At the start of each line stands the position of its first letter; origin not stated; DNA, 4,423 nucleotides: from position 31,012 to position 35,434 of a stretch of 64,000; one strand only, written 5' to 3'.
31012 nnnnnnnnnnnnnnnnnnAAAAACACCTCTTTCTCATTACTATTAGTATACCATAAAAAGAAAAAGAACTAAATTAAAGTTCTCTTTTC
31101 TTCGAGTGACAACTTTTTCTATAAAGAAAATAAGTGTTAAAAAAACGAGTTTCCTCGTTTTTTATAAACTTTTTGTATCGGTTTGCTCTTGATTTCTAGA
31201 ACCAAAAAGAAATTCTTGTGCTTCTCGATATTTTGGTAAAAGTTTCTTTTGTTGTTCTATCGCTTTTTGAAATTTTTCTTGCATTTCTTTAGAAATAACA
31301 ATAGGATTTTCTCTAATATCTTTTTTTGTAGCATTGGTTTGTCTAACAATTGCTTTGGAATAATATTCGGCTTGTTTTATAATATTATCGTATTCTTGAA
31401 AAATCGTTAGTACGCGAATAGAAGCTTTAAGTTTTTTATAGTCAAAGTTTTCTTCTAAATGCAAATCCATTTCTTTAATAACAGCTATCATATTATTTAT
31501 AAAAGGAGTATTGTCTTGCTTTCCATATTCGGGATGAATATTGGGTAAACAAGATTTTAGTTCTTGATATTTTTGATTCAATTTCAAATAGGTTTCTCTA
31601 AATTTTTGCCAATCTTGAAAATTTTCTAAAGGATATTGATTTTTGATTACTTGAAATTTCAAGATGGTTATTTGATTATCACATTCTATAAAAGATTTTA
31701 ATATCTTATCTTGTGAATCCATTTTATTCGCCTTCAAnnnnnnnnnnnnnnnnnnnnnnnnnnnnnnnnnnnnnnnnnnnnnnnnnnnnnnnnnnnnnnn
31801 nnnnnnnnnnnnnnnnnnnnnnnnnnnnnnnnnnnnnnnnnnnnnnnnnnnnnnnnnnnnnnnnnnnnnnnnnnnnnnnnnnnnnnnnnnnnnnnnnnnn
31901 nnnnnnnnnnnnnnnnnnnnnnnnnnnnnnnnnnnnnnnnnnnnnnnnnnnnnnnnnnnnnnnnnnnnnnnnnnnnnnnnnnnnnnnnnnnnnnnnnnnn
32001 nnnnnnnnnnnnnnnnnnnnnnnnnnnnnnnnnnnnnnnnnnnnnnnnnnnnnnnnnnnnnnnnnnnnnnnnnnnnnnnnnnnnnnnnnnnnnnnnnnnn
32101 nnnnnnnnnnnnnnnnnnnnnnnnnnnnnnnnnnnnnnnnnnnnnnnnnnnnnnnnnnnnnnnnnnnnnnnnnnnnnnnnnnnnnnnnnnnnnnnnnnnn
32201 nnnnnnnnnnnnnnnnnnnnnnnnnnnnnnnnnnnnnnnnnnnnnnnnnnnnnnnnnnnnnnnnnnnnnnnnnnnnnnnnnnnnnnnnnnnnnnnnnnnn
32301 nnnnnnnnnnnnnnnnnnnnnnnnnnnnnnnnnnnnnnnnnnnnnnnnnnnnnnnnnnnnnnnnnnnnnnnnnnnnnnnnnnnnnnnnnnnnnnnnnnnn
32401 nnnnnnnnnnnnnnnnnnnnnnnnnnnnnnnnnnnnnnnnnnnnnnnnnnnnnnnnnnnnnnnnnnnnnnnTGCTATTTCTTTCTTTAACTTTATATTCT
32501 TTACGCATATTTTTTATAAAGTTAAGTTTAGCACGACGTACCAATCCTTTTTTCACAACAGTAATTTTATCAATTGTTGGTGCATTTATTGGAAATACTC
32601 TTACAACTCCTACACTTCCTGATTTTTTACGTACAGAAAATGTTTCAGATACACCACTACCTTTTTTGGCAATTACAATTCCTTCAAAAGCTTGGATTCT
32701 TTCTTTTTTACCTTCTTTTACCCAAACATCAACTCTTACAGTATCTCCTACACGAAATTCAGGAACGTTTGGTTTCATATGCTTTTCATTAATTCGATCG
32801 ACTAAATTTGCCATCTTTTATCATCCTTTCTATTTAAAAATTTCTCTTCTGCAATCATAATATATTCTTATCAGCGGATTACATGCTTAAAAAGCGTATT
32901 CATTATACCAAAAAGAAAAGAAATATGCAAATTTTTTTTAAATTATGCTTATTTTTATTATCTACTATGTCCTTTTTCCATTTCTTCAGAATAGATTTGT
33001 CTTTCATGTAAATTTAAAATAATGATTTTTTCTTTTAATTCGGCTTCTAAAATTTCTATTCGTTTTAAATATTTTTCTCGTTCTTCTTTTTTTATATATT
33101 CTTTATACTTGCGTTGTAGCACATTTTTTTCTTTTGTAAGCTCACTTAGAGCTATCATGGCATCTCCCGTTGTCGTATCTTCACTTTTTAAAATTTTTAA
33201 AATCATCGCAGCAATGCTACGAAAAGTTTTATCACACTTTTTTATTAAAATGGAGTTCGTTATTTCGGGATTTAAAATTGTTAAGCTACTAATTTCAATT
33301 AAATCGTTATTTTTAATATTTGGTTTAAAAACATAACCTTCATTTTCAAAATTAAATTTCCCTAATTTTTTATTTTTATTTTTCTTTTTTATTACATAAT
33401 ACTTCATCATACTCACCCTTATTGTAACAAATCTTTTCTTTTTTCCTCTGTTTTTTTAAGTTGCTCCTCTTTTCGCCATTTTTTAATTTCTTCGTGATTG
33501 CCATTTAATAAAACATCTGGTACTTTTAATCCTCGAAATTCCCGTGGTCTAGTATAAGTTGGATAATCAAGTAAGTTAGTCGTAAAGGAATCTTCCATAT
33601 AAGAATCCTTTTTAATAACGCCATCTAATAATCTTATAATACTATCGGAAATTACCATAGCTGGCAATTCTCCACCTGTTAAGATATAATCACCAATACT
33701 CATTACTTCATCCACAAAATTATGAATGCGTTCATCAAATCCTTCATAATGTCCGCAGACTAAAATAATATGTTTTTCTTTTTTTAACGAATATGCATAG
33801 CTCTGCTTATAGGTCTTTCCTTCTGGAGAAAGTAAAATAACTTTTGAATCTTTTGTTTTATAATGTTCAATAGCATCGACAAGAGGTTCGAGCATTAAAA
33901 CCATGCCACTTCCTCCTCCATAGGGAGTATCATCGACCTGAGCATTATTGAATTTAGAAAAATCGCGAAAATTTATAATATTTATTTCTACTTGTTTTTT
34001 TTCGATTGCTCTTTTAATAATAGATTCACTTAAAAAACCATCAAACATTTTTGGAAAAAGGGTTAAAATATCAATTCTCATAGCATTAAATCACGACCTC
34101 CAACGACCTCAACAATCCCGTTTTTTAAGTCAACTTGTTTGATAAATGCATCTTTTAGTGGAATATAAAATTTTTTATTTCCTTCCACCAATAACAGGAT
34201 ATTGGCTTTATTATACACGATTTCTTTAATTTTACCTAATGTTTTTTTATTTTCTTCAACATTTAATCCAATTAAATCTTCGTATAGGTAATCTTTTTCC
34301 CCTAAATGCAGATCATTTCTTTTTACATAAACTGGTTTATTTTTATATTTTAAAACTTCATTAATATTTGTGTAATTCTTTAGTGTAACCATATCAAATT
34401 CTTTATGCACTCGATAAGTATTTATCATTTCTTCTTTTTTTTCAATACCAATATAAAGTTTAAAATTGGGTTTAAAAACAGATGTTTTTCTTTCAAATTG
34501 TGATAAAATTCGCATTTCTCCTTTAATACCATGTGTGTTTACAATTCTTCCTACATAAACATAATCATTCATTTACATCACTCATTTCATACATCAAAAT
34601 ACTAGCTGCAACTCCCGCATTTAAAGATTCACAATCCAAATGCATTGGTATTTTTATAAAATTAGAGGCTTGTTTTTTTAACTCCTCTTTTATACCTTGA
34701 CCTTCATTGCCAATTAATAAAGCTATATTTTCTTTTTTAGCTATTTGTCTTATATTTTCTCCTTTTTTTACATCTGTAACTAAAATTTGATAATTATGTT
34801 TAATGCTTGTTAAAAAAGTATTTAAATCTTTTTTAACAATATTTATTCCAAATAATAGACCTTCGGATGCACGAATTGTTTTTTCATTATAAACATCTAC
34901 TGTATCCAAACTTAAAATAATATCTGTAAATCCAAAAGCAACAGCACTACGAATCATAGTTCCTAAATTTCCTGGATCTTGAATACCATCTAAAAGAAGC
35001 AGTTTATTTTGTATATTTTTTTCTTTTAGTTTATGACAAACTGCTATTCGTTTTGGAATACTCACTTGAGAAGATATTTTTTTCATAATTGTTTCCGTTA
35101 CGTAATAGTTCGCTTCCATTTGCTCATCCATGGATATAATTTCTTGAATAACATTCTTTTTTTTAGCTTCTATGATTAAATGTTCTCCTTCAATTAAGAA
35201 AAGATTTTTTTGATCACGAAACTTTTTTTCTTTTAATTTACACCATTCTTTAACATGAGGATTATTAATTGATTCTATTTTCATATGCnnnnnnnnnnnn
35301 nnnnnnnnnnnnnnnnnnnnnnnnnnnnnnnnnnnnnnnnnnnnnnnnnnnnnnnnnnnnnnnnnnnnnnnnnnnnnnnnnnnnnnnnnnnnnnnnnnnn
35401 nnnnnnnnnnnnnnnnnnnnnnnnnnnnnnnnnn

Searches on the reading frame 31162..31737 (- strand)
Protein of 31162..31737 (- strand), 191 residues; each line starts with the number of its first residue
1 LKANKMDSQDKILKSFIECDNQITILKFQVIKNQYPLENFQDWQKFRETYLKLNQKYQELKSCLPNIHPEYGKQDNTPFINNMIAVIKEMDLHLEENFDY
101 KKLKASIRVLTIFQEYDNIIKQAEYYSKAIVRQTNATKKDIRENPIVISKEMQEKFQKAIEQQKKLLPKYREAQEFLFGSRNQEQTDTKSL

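Call 31: search_protein_families(library=pfam, proteins=[window:31162-31737:-], max_evalue=0.00001)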
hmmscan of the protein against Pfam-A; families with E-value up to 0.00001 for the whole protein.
window:31162-31737:- (191 aa): 0 families

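Call 40: search_protein_families(library=pfam, proteins=[window:31162-31737:-], max_evalue=1)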
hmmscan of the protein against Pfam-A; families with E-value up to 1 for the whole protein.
window:31162-31737:- (191 aa): 2 families
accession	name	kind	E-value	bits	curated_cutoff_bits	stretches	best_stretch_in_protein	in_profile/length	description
PF11969.13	DcpS_C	-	0.03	15.2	24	1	121-171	31-77/114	Scavenger mRNA decapping enzyme C-term binding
PF01579.23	DUF19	-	0.033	14.5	23.2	1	17-163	10-149/157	Domain of unknown function (DUF19)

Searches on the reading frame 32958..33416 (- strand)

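Call 31: search_protein_families(library=pfam, proteins=[window:32958-33416:-], max_evalue=0.00001)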
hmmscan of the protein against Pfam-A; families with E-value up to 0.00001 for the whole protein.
window:32958-33416:- (152 aa): 0 families

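Call 40: search_protein_families(library=pfam, proteins=[window:32958-33416:-], max_evalue=1)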
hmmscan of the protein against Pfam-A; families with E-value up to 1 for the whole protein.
window:32958-33416:- (152 aa): 2 families
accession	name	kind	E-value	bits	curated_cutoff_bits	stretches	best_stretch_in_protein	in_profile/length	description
PF14353.12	CpXC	-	0.082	13.3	25.4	1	86-135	62-109/121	CpXC protein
PF25402.1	PH_28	-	0.11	13.1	27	1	54-109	2-53/110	Kinetoplastid PH-like domain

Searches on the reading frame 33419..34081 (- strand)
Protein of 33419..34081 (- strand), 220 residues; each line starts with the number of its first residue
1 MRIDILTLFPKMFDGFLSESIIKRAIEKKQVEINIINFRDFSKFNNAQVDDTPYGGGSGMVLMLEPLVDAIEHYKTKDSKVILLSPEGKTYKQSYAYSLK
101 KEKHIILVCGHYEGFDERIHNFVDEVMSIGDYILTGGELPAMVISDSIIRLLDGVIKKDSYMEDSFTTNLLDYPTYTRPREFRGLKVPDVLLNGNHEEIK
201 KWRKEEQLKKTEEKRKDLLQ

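Call 31: search_protein_families(library=pfam, proteins=[window:33419-34081:-], max_evalue=0.00001)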
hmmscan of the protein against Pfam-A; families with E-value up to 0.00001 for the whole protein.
window:33419-34081:- (220 aa): 1 family
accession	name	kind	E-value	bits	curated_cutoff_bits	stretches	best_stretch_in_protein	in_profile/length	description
PF01746.26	tRNA_m1G_MT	-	6.9e-62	209.1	27.3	1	23-216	2-195/195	tRNA (Guanine-1)-methyltransferase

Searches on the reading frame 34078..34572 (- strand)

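Call 40: search_protein_families(library=pfam, proteins=[window:34078-34572:-], max_evalue=1)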
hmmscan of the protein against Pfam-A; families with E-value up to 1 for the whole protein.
window:34078-34572:- (164 aa): 4 families
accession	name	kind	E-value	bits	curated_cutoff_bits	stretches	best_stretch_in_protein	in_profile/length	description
PF01782.24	RimM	-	5.5e-14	52.6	23.5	1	7-86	2-83/84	RimM N-terminal domain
PF24986.1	PRC_RimM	-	6.8e-13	48.5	27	1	98-157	2-64/69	RimM PRC barrel domain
PF05239.21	PRC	-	4.9e-05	23.7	21.2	1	94-161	3-76/78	PRC-barrel domain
PF24015.1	DUF7329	-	0.23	11.3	27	1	97-154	123-177/242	Family of unknown function (DUF7329)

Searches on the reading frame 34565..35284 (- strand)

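Call 31: search_protein_families(library=pfam, proteins=[window:34565-35284:-], max_evalue=0.00001)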
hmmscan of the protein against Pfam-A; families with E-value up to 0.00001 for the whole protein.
window:34565-35284:- (239 aa): 2 families
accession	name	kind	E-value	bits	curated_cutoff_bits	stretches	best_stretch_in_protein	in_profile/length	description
PF00588.24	SpoU_methylase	-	1.3e-36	126.3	29.7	1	95-232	3-142/142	SpoU rRNA Methylase family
PF22435.1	MRM3-like_sub_bind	-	4.3e-13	49.9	27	1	8-71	1-74/84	MRM3-like substrate binding domain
